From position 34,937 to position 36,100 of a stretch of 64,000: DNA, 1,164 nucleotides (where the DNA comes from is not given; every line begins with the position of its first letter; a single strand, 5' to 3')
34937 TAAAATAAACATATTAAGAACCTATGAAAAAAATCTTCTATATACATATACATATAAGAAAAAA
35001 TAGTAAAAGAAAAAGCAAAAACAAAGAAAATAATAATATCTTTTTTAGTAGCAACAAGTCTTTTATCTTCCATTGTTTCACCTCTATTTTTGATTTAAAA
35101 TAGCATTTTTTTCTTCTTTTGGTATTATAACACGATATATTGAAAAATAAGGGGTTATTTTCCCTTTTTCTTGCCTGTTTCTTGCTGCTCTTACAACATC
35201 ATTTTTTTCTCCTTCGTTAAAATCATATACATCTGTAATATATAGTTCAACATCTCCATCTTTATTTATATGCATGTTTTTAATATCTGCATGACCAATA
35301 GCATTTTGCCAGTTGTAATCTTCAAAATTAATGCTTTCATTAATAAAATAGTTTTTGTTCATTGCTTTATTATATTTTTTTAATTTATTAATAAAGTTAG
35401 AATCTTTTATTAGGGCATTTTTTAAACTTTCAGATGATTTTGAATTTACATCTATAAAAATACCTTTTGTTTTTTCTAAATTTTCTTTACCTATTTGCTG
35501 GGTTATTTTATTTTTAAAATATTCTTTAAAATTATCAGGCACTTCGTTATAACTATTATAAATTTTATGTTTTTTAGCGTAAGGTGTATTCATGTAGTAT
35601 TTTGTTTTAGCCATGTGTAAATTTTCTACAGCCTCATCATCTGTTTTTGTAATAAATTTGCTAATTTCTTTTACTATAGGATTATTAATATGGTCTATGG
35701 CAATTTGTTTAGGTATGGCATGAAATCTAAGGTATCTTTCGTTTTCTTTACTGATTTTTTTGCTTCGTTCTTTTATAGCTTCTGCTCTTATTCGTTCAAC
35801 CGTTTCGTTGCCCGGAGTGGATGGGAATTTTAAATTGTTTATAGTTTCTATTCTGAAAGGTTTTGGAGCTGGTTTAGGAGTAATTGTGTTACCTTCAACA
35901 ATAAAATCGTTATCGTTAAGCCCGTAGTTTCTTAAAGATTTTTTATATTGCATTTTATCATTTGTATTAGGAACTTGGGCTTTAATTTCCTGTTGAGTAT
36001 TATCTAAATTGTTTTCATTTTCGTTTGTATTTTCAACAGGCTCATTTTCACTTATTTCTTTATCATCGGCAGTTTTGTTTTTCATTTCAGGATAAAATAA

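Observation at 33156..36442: Operon of a 452-aa unknown protein followed by five tandem paralogous small 3-TM proteins: candidate toxin/immunity or exclusion cassette array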

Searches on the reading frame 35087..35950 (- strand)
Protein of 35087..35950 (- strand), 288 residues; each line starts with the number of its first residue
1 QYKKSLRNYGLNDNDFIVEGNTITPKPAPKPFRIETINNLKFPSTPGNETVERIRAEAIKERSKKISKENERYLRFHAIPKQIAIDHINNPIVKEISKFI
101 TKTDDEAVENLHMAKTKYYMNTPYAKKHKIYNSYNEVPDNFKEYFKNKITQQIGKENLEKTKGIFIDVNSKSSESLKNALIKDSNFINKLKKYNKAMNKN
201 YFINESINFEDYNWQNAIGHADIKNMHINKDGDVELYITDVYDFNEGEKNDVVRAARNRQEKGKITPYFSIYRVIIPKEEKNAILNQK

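Call 9: find_homologous_proteins(query=window:35087-35950:-, max_evalue=0.001)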
Query window:35087-35950:- (288 aa): 34 proteins with E <= 0.001 among 1229 candidates.
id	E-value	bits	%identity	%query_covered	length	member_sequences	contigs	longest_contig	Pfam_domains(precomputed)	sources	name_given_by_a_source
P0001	2.6e-180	616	99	100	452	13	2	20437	-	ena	-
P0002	3.7e-141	488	82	100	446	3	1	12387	-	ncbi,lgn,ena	-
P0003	5.1e-141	487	82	100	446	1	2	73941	-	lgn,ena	-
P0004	3.5e-140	484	82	100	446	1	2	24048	-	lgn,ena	-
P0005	9.0e-92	326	58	97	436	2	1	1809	-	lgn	-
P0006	5.8e-91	323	56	98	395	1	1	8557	-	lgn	-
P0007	1.0e-90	322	57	98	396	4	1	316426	-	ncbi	-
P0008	8.9e-89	316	56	99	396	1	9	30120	-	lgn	-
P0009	1.3e-88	315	56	98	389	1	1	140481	-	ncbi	-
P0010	5.5e-86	307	54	95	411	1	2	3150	-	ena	-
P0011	1.3e-84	302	52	99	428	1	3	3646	-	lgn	-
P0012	2.7e-84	301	62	80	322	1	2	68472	-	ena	-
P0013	6.6e-83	297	57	95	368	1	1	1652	-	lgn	-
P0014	1.8e-82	295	61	80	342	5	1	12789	-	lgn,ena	-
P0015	1.3e-81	292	55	98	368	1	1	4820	-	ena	-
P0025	1.8e-61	226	44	99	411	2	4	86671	-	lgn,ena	-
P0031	4.1e-48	183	51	61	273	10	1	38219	-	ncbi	-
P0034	5.3e-45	172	46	69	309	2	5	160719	-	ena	-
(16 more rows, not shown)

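Call 13: find_encoding_contigs(protein=P0007, flank=8000, max_places=3)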
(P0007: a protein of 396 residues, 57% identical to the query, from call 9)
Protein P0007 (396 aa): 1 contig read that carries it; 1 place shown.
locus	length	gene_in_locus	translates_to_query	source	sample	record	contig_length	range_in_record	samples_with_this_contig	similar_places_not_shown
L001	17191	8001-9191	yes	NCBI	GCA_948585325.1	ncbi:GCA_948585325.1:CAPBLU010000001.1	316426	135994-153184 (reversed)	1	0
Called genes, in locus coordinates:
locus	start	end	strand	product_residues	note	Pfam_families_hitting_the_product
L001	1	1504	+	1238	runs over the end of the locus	PF02384:N6_Mtase, PF07669:Eco57I, PF01420:Methylase_S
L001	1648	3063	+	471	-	PF02321:OEP, PF25885:HH_EMRA (faint), PF02321:OEP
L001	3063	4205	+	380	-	PF25917:BSH_RND, PF25973:BSH_CzcB, PF25881:HH_YBHG (faint), PF25876:HH_MFP_RND, PF25940:LcnD_C (weak), PF25954:Beta-barrel_RND_2, PF25990:Beta-barrel_YknX, PF26002:Beta-barrel_AprE (weak), +2 more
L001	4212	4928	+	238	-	PF00005:ABC_tran, PF02463:SMC_N (faint)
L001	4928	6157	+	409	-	PF12704:MacB_PCD, PF02687:FtsX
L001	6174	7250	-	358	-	PF00535:Glycos_transf_2, PF10111:Glyco_tranf_2_2, PF13641:Glyco_tranf_2_3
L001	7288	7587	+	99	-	-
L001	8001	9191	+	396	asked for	-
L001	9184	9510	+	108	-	-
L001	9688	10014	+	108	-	-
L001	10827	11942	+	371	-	PF00712:DNA_pol3_beta, PF02767:DNA_pol3_beta_2, PF02768:DNA_pol3_beta_3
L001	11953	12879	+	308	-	PF00288:GHMP_kinases_N, PF08544:GHMP_kinases_C (weak)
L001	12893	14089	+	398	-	PF00162:PGK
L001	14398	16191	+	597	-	PF00009:GTP_EFTU, PF01926:MMR_HSR1 (weak), PF03144:GTP_EFTU_D2, PF22042:EF-G_D2, PF14492:EFG_III (faint), PF00679:EFG_C, PF21018:BipA_C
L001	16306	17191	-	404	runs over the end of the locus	PF00465:Fe-ADH, PF13685:Fe-ADH_2, PF25137:ADH_Fe_C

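Call 14: find_encoding_contigs(protein=P0009, flank=8000, max_places=3)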
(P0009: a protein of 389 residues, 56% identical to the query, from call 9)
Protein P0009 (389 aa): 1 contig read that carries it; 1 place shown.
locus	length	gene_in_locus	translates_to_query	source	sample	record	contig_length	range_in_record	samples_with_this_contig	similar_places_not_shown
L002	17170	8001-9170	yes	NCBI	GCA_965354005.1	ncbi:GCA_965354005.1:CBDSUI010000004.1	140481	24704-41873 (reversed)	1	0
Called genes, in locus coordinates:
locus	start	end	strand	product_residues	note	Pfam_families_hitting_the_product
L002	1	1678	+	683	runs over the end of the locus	-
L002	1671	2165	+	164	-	-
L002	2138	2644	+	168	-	-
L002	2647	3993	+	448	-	-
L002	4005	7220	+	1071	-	-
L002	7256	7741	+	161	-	PF07087:DUF1353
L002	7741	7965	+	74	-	-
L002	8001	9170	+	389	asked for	-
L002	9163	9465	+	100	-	-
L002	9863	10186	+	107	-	-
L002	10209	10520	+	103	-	-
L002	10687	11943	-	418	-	PF00696:AA_kinase, PF01842:ACT (weak), PF22468:ACT_9, PF13840:ACT_7, PF01842:ACT (weak), PF22468:ACT_9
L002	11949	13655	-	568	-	-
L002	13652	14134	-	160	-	PF08282:Hydrolase_3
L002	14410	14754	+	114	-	PF00886:Ribosomal_S16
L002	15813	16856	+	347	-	PF11356:T2SSC (faint)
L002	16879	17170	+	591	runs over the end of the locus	PF07660:STN, PF03958:Secretin_N (faint), PF00263:Secretin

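Call 15: find_encoding_contigs(protein=P0034, flank=8000, max_places=3)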
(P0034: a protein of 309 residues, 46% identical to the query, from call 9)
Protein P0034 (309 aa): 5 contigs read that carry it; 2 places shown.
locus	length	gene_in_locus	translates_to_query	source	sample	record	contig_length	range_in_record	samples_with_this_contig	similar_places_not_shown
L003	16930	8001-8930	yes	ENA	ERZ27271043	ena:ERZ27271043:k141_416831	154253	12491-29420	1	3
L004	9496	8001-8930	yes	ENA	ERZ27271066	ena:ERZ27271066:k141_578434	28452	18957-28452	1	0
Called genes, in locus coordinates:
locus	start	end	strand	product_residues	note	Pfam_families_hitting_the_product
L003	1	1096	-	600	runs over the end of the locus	PF00662:Proton_antipo_N, PF00361:Proton_antipo_M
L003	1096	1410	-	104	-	PF00420:Oxidored_q2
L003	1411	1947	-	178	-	PF00499:Oxidored_q3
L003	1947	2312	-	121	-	PF13746:Fer4_18, PF14697:Fer4_21 (weak), PF12797:Fer4_2 (weak), PF12837:Fer4_6 (weak), PF13237:Fer4_10, PF00037:Fer4 (weak), PF12838:Fer4_7, PF13187:Fer4_9, +5 more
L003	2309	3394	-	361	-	PF00146:NADHdh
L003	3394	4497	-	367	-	PF00346:Complex1_49kDa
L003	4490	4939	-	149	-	PF00329:Complex1_30kDa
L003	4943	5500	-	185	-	PF01058:Oxidored_q6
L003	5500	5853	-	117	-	PF00507:Oxidored_q4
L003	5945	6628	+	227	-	PF13428:TPR_14 (faint)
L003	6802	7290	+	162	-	PF07963:N_methyl (weak)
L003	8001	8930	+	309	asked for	-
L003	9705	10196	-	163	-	-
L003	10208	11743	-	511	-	-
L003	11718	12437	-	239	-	-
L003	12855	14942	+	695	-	PF07715:Plug, PF00593:TonB_dep_Rec_b-barrel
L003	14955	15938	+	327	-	PF01032:FecCD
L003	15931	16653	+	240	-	PF02463:SMC_N (faint), PF13476:AAA_23, PF13555:AAA_29 (faint), PF00005:ABC_tran, PF13304:AAA_21 (weak)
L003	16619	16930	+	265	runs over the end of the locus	PF01497:Peripla_BP_2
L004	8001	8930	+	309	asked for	-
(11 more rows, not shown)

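Call 19: search_solved_structures(query=A3, max_evalue=10, show_alignments=3)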
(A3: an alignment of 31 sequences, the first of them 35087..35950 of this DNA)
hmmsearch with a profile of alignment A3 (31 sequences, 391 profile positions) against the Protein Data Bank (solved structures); distinct sequences matched with E-value up to 10: 0.

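Call 26: find_related_loci(query=A3, collection=genome_contigs, flank=8000)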
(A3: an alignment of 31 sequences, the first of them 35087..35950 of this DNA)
Query A3 (288 aa) in genome_contigs; peptide patterns used: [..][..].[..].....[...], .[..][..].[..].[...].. (x = any residue, [..] = any of these).
66 stretches matched a pattern; 35 encode a relative of the query (tblastn E <= 1e-3); 34 distinct loci.
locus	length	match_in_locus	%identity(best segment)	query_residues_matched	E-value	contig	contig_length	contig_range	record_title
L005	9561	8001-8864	95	1-288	0e+0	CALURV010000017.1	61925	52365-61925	MAG: Candidatus Gastranaerophilales bacterium isolate E40__bin194 genome assembly, contig: E40__k127_2952426, whole geno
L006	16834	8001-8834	57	3-285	2e-99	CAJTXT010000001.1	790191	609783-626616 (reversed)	TPA_asm: uncultured Vampirovibrio sp. isolate MGBC124931 genome assembly, contig: MGBC124931.1, whole genome shotgun seq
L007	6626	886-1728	53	3-285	1e-95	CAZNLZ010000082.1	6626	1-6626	MAG TPA_asm: uncultured Muribaculaceae bacterium isolate SRP315200_co2_216 genome assembly, contig: NODE_19983_length_66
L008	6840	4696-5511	48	5-279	1e-84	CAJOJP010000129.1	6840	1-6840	Candidatus Gastranaerophilales bacterium isolate Red_deer_4_mag_64 genome assembly, contig: scaffold_43086, whole genome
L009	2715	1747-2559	51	3-279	8e-84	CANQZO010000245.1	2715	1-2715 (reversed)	MAG: Candidatus Gastranaerophilales bacterium isolate Lapin-017__bin48 genome assembly, contig: Lapin-017__NODE_38505_le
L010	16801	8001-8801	49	10-281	5e-80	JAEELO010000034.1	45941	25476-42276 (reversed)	MAG: Candidatus Gastranaerophilales bacterium isolate Tb.RUG.218 k141_2166350_flag=1_multi=21.0443_len=45941, whole geno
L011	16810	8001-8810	49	6-280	2e-79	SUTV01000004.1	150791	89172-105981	MAG: Cyanobacteria bacterium SIG29 NODE_2126_length_150791_cov_2.972296, whole genome shotgun sequence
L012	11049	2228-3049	47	3-284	2e-74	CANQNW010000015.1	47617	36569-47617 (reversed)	MAG: Candidatus Gastranaerophilales bacterium isolate Lapin-032__bin58 genome assembly, contig: Lapin-032__NODE_1276_len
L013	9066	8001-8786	44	3-287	8e-69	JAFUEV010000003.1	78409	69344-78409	Bacterium isolate RGIG4430 Roe_deer_Omasum-3__c1244, whole genome shotgun sequence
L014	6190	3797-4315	59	106-278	4e-65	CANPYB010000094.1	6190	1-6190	MAG: Candidatus Gastranaerophilales bacterium isolate Lapin-004__bin93 genome assembly, contig: Lapin-004__NODE_17289_le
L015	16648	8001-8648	46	64-278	2e-56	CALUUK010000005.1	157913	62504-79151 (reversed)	MAG: Candidatus Gastranaerophilales bacterium isolate BRZ_GD__bin33 genome assembly, contig: BRZ_GD__NODE_169_length_157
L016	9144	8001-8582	49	83-278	1e-54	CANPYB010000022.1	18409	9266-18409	MAG: Candidatus Gastranaerophilales bacterium isolate Lapin-004__bin93 genome assembly, contig: Lapin-004__NODE_3821_len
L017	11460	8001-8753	44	38-280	2e-51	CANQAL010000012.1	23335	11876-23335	MAG: Candidatus Gastranaerophilales bacterium isolate Lapin-004__bin44 genome assembly, contig: Lapin-004__NODE_2670_len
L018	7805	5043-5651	45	78-281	8e-51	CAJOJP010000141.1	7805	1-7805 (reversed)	Candidatus Gastranaerophilales bacterium isolate Red_deer_4_mag_64 genome assembly, contig: scaffold_90126, whole genome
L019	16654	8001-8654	44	58-281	3e-50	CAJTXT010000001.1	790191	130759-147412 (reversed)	TPA_asm: uncultured Vampirovibrio sp. isolate MGBC124931 genome assembly, contig: MGBC124931.1, whole genome shotgun seq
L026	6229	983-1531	43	106-279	2e-41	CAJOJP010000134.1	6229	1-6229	Candidatus Gastranaerophilales bacterium isolate Red_deer_4_mag_64 genome assembly, contig: scaffold_58922, whole genome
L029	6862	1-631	76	227-287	2e-22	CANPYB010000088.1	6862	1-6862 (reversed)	MAG: Candidatus Gastranaerophilales bacterium isolate Lapin-004__bin93 genome assembly, contig: Lapin-004__NODE_15048_le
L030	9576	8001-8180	68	229-288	6e-21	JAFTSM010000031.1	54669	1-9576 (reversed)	MAG: Candidatus Gastranaerophilales bacterium isolate RGIG4109 Roe_deer_Cecum.Co__c827841, whole genome shotgun sequence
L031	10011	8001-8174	59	225-281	5e-17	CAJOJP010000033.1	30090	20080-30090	Candidatus Gastranaerophilales bacterium isolate Red_deer_4_mag_64 genome assembly, contig: scaffold_4020, whole genome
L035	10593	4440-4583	65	234-281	3e-15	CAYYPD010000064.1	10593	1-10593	MAG TPA_asm: uncultured Muribaculaceae bacterium isolate binchicken_co323_430 genome assembly, contig: NODE_7050_length_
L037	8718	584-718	67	245-288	8e-12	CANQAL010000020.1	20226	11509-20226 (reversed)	MAG: Candidatus Gastranaerophilales bacterium isolate Lapin-004__bin44 genome assembly, contig: Lapin-004__NODE_3343_len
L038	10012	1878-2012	67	245-288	9e-11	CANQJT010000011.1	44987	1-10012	MAG: Candidatus Gastranaerophilales bacterium isolate Lapin-032__bin101 genome assembly, contig: Lapin-032__NODE_1396_le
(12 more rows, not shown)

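Call 27: predict_structure(alignment_id=A3)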
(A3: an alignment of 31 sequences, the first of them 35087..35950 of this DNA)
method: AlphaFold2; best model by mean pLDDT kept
length: 288 residues; sequences in the alignment: 31
mean_pLDDT: 90.1   pTM: 0.86
mean pLDDT of the five models: 90.1, 90.0, 89.2, 87.0, 86.8
residues with pLDDT >= 90: 209; 70-90: 61; 50-70: 15; < 50: 3
segments of 3 or more residues with pLDDT < 50: none
pLDDT, mean of each block of 10 residues (from residue 1): 77 93 85 69 74 86 92 93 93 84 79 96 96 96 96 93 97 94 95 96 93 78 97 98 89 93 96 98 86
secondary structure, 60 per line:
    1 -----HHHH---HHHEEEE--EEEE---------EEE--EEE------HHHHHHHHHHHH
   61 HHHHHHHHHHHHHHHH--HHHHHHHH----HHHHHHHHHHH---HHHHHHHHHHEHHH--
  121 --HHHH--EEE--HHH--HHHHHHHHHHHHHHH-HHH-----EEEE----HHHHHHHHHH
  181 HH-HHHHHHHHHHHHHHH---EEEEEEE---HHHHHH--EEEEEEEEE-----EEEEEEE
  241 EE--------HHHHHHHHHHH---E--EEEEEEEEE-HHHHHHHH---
elements in order: H6-9 E16-19 E22-25 E35-37 E40-42 H49-76 H79-86 H91-101 H105-114 H123-126 E129-131 H139-153 E163-166 H171-182 H184-198 E202-208 H212-217 E220-228 E234-242 H251-261 E268-276 H278-285

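Call 30: fold_search(model_id=the predicted structure, library=pdb)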
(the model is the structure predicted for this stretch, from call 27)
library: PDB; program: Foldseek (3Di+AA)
matches with E <= 10: 98; with E <= 0.001: 0
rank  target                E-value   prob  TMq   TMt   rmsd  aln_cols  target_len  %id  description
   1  9jdi_A                3.6e-02  0.21  0.19  0.17  16.2       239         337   13  Crystal structure of the type VI secretion system effector-immunity complex BtpeA CTD-BtpiA from Bacteroides fragilis. (released 2025-09-03)
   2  4n59_A                5.2e-01  0.20  0.15  0.16   7.8        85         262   16  The Crystal Structure of Pectocin M2 at 2.3 Angstroms (released 2014-06-04)
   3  2xtq_A                6.5e-01  0.12  0.20  0.21   8.1       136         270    9  Structure of the P107A Colicin M mutant from E. coli (released 2010-12-22)
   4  5tcq_A                8.3e-01  0.06  0.11  0.10   6.5        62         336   14  Near-atomic resolution cryo-EM structure of the Salmonella SPI-1 type III secretion injectisome secretin InvG (released 2016-12-21)
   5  5tcr_A                8.3e-01  0.06  0.11  0.07   6.5        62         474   14  Atomic model of the Salmonella SPI-1 type III secretion injectisome basal body proteins InvG, PrgH, and PrgK (released 2016-12-21)
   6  2vf9_A                2.0e+00  0.04  0.12  0.22   8.6        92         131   12  Crystal structure of bacteriophage PRR1 (released 2008-09-23)
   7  9k1n_D                2.0e+00  0.02  0.11  0.14   7.9        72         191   12  Crystal structure of family 11 xylanase in complex with inhibitor (OsXIP) (released 2025-09-03)
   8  8jvb_A                2.2e+00  0.01  0.08  0.07   8.1        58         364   12  Cryo-EM structure of the Type II secretion system protein from Acidithiobacillus caldus (released 2024-07-03)
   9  8qe5                  2.2e+00  0.01  0.11  0.04  20.8       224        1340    9  Apo Hantaan virus polymerase in monomeric state (released 2024-03-27)
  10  9k1n_C                2.4e+00  0.04  0.11  0.15   7.9        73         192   11  Crystal structure of family 11 xylanase in complex with inhibitor (OsXIP) (released 2025-09-03)
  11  5ikj_A                2.4e+00  0.03  0.11  0.08   9.8        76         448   16  Structure of Clr2 bound to the Clr1 C-terminus (released 2016-04-20)
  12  5hxv_A                2.8e+00  0.04  0.12  0.16   9.2        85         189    7  The crystal structure of thermostable xylanase mutant (released 2016-07-27)
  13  4or8_B                2.8e+00  0.03  0.18  0.22  10.9       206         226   12  Crystal structure of Marburg virus VP24 (released 2014-03-26)
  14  5f7n_B                2.8e+00  0.02  0.11  0.09   9.0       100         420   13  Blood group antigen binding adhesin BabA of Helicobacter pylori strain 17875 in complex with blood group A Lewis b pen (released 2016-01-20)
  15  5f7n_A                3.0e+00  0.03  0.16  0.13   9.8       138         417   13  Blood group antigen binding adhesin BabA of Helicobacter pylori strain 17875 in complex with blood group A Lewis b pen (released 2016-01-20)
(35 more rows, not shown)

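Call 33: search_protein_families(library=pfam, alignment_id=A3, max_evalue=10)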
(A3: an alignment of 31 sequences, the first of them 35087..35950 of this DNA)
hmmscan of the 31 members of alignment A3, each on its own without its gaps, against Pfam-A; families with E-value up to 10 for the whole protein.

A. member 1, window:35087-35950:- (288 aa): 0 families

B. families by the number of members that match (of 31 scanned): 23 families
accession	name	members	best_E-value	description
PF06440.16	DNA_pol3_theta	3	0.036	DNA polymerase III, theta subunit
PF22014.2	DUF6932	2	0.018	Family of unknown function (DUF6932)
PF07355.17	GRDB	1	0.0094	Glycine/sarcosine/betaine reductase selenoprotein B (GRDB)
PF05242.16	GLYCAM-1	1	0.016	Glycosylation-dependent cell adhesion molecule 1 (GlyCAM-1)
PF10392.15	COG5_N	1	0.025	Conserved oligomeric Golgi complex subunit 5, N-terminal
PF15605.11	Ntox28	1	0.033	Bacterial toxin 28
PF22016.2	DUF6933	1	0.034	Domain of unknown function (DUF6933)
PF10884.14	DUF2683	1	0.047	Protein of unknown function (DUF2683)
PF15545.11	Ntox8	1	0.05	Bacterial toxin 8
PF00715.22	IL2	1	0.088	Interleukin 2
PF25418.1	DUF7890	1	0.11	Domain of unknown function (DUF7890)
PF03908.18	Sec20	1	0.14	Sec20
PF19062.5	DUF5758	1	0.15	Family of unknown function (DUF5758)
PF17929.6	TetR_C_34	1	0.16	Tetracyclin repressor-like, C-terminal domain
PF10713.14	DUF2509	1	0.16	Protein of unknown function (DUF2509)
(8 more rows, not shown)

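Call 35: search_protein_representatives(alignment_id=A3)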
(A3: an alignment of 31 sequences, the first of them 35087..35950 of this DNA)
Query: 31 sequences, 391 profile positions. Proteins with E-value up to 0.001 (for the whole library): 297; up to 1e-10: 169; up to 1e-30: 54. The best 150 are listed.
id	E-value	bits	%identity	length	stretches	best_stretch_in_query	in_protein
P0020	8.8e-146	502.8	-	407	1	13-391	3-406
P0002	7.0e-140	483.4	-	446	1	4-391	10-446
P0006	7.4e-138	476.7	-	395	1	6-389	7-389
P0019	1.3e-122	426.5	-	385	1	1-370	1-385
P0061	3.2e-115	402.2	-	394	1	80-390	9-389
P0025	1.6e-114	399.9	-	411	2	81-388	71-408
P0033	5.7e-106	371.8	-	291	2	170-391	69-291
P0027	3.2e-104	366.0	-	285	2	177-384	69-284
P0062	4.3e-104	365.6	-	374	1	10-384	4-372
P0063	5.9e-104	365.1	-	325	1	106-386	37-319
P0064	1.4e-103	363.9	-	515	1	18-383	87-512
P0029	6.0e-99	348.6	-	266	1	139-387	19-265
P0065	8.6e-92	325.1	-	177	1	216-391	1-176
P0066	2.6e-90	320.2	-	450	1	8-386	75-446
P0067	1.4e-89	317.8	-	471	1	14-384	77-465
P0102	8.2e-39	150.6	-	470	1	46-389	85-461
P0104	6.1e-37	144.5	-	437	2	197-388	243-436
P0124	3.3e-19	86.1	-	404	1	8-388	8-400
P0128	2.7e-18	83.1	-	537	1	198-377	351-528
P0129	3.0e-18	83.0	-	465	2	209-375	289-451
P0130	5.8e-18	82.0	-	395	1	224-379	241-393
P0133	1.0e-17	81.2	-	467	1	234-388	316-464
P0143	1.3e-16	77.5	-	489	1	194-384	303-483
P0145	2.0e-16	77.0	-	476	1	238-382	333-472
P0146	2.3e-16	76.8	-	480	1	59-381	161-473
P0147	2.7e-16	76.5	-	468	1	48-384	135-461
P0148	3.0e-16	76.4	-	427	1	16-384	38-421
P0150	4.4e-16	75.8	-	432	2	236-383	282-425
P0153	6.9e-16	75.2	-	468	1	56-383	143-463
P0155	1.6e-15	73.9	-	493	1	47-384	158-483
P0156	1.8e-15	73.8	-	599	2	186-386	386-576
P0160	7.3e-15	71.8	-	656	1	217-384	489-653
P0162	8.6e-15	71.6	-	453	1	51-386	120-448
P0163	1.2e-14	71.1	-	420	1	225-379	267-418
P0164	1.2e-14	71.0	-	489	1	238-383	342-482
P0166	1.3e-14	70.9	-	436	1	16-389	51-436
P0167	1.6e-14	70.7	-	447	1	14-387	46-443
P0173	4.5e-14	69.2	-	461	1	232-382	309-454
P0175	7.5e-14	68.5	-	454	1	238-380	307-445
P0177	2.5e-13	66.7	-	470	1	226-384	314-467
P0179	4.4e-13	66.0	-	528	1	16-388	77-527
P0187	9.4e-13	64.9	-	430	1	48-384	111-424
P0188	1.1e-12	64.7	-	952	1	241-388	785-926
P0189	1.1e-12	64.7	-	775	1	220-384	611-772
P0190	1.1e-12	64.6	-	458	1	65-384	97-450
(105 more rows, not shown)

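Call 36: search_protein_families(library=pfam, proteins=[P0188, P0189, P0160, P0156, P0128, P0129, P0133, P0143, P0145, P0164], max_evalue=0.01)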
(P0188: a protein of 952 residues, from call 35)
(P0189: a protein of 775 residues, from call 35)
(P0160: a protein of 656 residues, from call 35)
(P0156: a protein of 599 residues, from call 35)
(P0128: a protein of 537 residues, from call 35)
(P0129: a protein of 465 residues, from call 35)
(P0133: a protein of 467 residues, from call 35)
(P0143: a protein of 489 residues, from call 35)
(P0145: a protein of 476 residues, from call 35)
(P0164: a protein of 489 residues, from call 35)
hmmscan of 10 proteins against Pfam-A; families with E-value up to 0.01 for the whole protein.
P0188 (952 aa): 0 families

P0189 (775 aa): 0 families

P0160 (656 aa): 0 families

P0156 (599 aa): 0 families

P0128 (537 aa): 0 families

P0129 (465 aa): 1 family
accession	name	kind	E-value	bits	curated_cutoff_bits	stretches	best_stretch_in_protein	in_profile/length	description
PF07271.16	Cytadhesin_P30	-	0.0092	16.1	40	1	156-267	97-202/275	Cytadhesin P30/P32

P0133 (467 aa): 0 families

P0143 (489 aa): 0 families

P0145 (476 aa): 0 families

P0164 (489 aa): 0 families

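Call 58: fold_search(model_id=the predicted structure, library=viral)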
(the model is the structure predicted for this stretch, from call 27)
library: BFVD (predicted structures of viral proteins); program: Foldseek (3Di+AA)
matches with E <= 10: 137; with E <= 0.001: 0
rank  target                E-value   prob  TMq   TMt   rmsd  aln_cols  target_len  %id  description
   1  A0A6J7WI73            9.2e-02  0.08  0.18  0.18  22.1       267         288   15  Uncharacterized protein [uncultured Caudovirales phage]
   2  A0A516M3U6            1.0e-01  0.44  0.16  0.18   3.9        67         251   19  (no name in the UniProt tables at hand)
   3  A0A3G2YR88            4.8e-01  0.12  0.14  0.16   4.7        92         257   17  Uncharacterized protein [Lentibacter phage vB_LenP_ICBM3]
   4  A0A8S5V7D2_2          4.8e-01  0.06  0.14  0.04  20.6       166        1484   13  Uncharacterized protein [CrAss-like virus sp. ctUXy6]
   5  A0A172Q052            5.7e-01  0.06  0.13  0.13  18.2       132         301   11  Uncharacterized protein [Acinetobacter phage vB_AbaM_ME3]
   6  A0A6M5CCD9            7.7e-01  0.05  0.16  0.05  10.5       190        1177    8  (no name in the UniProt tables at hand)
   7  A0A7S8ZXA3            8.1e-01  0.09  0.19  0.16  16.7       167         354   11  PA [Goettingen orthomyxo-like virus]
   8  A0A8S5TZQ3            1.1e+00  0.02  0.15  0.18  20.1       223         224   10  Large polyvalent protein-associated domain 3 [Myoviridae sp. cttph48]
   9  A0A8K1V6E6            1.2e+00  0.08  0.18  0.09  10.7       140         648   12  Polymerase subunit PA [Varroa orthomyxovirus-1]
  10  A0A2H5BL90            1.4e+00  0.02  0.11  0.07  22.2       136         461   15  Uncharacterized protein [Erwinia phage vB_EamM_Mortimer]
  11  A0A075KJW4            1.4e+00  0.02  0.11  0.11  24.0       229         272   12  Putative DnaC [Lactobacillus phage Ld17]
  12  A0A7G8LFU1            1.5e+00  0.05  0.12  0.27  14.8        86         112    9  CDGP domain-containing protein [Mycobacterium phage Heath]
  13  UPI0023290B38         1.6e+00  0.08  0.16  0.36  16.4       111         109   14  (no name look-up for this kind of identifier)
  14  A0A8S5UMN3            2.0e+00  0.12  0.13  0.49   7.0        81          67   17  BssS protein family protein [Myoviridae sp. ctCo31]
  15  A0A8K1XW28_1          2.0e+00  0.02  0.14  0.05  17.7       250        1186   13  (no name in the UniProt tables at hand)
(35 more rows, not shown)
